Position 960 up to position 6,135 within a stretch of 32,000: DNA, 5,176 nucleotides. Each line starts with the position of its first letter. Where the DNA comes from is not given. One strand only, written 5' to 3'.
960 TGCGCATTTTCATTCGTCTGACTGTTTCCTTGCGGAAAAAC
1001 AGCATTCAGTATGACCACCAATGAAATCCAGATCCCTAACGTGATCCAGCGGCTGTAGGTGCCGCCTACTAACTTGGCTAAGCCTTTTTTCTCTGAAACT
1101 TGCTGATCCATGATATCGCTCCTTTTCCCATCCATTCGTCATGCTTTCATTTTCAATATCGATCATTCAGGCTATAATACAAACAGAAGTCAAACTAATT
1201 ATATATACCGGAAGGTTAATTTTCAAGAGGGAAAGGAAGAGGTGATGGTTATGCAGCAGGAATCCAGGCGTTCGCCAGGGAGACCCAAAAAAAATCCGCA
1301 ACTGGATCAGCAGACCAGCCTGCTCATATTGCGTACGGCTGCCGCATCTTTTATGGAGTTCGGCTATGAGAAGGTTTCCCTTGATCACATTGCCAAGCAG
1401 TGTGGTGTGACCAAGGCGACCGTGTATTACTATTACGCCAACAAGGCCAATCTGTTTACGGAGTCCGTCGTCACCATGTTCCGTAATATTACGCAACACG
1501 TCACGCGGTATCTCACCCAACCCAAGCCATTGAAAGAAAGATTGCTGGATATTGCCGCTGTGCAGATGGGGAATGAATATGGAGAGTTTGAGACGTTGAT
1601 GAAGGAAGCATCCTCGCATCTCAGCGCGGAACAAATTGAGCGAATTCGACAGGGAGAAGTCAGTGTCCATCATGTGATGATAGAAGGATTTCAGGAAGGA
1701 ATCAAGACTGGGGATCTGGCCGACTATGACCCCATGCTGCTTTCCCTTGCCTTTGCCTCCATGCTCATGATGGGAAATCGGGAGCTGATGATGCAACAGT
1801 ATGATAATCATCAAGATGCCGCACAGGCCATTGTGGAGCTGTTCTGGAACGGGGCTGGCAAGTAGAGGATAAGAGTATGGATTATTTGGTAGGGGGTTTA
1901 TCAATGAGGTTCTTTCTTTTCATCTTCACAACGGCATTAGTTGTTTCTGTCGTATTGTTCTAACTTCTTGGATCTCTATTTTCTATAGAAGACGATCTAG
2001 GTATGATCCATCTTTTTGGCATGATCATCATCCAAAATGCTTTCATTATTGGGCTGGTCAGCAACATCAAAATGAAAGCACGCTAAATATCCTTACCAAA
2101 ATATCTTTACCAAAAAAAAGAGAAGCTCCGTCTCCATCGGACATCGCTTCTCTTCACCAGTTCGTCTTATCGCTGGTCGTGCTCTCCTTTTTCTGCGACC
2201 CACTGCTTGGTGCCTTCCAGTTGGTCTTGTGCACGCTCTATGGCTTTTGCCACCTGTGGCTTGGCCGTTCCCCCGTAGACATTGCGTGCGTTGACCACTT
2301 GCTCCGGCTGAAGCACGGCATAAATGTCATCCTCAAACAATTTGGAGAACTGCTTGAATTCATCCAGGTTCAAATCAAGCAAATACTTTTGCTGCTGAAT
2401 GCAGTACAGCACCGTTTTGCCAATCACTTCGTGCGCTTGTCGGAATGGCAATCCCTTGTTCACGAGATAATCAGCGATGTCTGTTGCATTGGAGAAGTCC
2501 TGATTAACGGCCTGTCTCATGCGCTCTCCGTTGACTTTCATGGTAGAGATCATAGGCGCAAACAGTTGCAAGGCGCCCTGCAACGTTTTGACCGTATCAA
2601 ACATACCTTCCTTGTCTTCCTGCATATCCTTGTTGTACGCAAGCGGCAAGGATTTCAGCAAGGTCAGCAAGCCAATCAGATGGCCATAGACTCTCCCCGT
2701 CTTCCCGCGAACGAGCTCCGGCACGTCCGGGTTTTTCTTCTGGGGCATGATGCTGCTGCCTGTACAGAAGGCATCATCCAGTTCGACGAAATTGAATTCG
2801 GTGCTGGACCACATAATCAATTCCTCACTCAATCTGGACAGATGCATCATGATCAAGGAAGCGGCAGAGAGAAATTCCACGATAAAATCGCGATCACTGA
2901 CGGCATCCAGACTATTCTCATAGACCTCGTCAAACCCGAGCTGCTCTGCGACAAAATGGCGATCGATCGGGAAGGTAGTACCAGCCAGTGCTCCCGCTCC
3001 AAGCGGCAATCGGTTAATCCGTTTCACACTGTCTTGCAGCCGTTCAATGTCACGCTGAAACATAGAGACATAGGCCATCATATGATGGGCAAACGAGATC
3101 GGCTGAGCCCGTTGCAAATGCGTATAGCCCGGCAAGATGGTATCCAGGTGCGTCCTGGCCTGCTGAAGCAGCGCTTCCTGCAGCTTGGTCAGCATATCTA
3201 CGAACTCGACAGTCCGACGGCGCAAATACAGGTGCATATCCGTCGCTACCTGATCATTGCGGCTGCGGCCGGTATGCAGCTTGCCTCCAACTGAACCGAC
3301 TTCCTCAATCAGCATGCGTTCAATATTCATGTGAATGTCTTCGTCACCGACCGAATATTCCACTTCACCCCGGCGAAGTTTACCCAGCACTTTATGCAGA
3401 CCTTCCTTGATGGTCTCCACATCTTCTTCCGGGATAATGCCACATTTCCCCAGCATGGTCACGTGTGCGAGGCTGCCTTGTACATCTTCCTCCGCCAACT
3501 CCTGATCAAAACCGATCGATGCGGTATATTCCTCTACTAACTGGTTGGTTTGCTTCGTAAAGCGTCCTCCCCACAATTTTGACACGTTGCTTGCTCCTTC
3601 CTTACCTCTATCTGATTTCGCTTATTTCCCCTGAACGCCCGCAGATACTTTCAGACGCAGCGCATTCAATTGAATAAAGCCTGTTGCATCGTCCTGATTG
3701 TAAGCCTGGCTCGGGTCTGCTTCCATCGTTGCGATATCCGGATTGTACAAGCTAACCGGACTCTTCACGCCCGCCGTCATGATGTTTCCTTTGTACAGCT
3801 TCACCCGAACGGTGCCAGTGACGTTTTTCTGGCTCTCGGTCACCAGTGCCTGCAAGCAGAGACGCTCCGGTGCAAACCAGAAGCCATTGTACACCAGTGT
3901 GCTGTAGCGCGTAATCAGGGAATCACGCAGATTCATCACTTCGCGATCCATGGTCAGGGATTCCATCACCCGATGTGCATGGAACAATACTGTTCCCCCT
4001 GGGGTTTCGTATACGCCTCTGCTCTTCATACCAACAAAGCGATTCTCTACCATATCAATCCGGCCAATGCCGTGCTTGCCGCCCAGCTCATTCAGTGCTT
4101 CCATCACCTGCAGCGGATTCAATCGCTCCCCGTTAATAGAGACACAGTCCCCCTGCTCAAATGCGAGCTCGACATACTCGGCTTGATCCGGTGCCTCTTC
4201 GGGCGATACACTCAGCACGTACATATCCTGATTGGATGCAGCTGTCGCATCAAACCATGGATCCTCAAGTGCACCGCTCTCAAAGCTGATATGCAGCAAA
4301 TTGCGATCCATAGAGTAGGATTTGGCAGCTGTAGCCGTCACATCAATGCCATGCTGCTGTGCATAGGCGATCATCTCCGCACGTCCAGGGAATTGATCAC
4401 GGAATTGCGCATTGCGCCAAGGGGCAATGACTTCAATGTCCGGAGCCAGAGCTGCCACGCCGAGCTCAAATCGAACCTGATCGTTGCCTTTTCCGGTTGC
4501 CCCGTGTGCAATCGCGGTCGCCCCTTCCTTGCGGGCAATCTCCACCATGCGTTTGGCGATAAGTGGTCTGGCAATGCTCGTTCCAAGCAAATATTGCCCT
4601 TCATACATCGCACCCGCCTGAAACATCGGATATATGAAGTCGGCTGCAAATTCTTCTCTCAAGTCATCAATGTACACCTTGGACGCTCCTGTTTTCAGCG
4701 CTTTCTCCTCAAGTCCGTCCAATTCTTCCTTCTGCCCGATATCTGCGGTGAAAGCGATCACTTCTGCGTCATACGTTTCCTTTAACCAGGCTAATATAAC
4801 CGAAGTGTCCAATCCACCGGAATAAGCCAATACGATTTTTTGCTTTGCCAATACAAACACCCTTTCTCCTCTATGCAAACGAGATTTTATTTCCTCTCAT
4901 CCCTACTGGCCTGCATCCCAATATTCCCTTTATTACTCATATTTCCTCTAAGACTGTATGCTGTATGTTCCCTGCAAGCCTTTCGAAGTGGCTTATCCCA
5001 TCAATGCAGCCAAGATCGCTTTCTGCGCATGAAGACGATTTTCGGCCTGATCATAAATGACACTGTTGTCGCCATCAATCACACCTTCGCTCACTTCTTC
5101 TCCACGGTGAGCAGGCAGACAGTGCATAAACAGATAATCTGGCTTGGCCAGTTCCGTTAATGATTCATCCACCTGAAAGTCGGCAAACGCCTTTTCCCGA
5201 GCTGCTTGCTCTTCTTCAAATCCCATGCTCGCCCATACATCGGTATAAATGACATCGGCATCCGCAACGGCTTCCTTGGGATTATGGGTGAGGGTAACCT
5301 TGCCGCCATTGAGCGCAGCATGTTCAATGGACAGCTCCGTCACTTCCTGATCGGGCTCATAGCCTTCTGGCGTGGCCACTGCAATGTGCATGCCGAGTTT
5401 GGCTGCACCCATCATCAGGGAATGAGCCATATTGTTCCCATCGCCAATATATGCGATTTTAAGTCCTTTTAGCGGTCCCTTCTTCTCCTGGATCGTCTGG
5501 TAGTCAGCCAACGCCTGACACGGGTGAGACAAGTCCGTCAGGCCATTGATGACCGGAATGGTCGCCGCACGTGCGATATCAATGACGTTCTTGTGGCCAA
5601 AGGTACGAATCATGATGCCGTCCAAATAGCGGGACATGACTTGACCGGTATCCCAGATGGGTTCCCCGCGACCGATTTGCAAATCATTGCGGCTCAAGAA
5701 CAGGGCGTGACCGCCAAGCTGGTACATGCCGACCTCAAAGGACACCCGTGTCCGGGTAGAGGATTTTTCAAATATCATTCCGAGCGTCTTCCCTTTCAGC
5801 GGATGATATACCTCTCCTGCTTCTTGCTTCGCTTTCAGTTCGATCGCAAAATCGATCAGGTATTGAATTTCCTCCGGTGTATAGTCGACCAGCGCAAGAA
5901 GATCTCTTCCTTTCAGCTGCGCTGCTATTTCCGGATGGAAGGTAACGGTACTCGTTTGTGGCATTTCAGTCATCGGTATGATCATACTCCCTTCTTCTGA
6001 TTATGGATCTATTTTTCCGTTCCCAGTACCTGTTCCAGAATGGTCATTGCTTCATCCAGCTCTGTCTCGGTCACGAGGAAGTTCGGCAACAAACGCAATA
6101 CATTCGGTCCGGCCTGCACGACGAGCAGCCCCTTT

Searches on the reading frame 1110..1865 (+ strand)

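Call 73: search_protein_families(library=pfam, proteins=[window:1110-1865:+], max_evalue=0.001)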
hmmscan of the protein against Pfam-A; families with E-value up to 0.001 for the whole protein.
window:1110-1865:+ (251 aa): 2 families
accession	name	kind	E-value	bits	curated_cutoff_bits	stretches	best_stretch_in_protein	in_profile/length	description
PF00440.29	TetR_N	-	2.6e-14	53.2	24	1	73-117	1-45/47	Bacterial regulatory proteins, tetR family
PF17932.6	TetR_C_24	-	6.4e-05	23.6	26.4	1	159-219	24-84/114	Tetracyclin repressor-like, C-terminal domain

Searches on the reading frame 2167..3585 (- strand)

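Call 73: search_protein_families(library=pfam, proteins=[window:2167-3585:-], max_evalue=0.001)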
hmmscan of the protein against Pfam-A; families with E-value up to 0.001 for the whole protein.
window:2167-3585:- (472 aa): 2 families
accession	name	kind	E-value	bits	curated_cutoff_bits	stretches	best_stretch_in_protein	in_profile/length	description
PF00206.25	Lyase_1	-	1.3e-80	271.6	27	1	7-301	1-312/312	Lyase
PF14698.11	ASL_C2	-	8e-29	100.3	27.3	1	364-432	1-69/69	Argininosuccinate lyase C-terminal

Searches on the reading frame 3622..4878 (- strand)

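Call 73: search_protein_families(library=pfam, proteins=[window:3622-4878:-], max_evalue=0.001)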
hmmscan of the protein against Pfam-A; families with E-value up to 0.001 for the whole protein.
window:3622-4878:- (418 aa): 2 families
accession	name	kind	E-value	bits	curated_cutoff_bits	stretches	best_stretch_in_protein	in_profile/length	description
PF20979.2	Arginosuc_syn_C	-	4.9e-79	265.4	27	1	188-411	1-218/219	Arginosuccinate synthase C-terminal domain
PF00764.25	Arginosuc_synth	-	1.7e-67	226.9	27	1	14-178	1-161/162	Arginosuccinate synthase N-terminal HUP domain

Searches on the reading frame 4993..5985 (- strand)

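Call 73: search_protein_families(library=pfam, proteins=[window:4993-5985:-], max_evalue=0.001)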
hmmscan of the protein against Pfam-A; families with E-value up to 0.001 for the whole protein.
window:4993-5985:- (330 aa): 2 families
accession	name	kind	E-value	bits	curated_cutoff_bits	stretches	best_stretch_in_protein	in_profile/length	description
PF00185.30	OTCace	-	1.8e-61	207.2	29.4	1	173-327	1-156/157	Aspartate/ornithine carbamoyltransferase, Asp/Orn binding domain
PF02729.26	OTCace_N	-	7.1e-51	172.6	29.9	1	27-167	1-148/148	Aspartate/ornithine carbamoyltransferase, carbamoyl-P binding domain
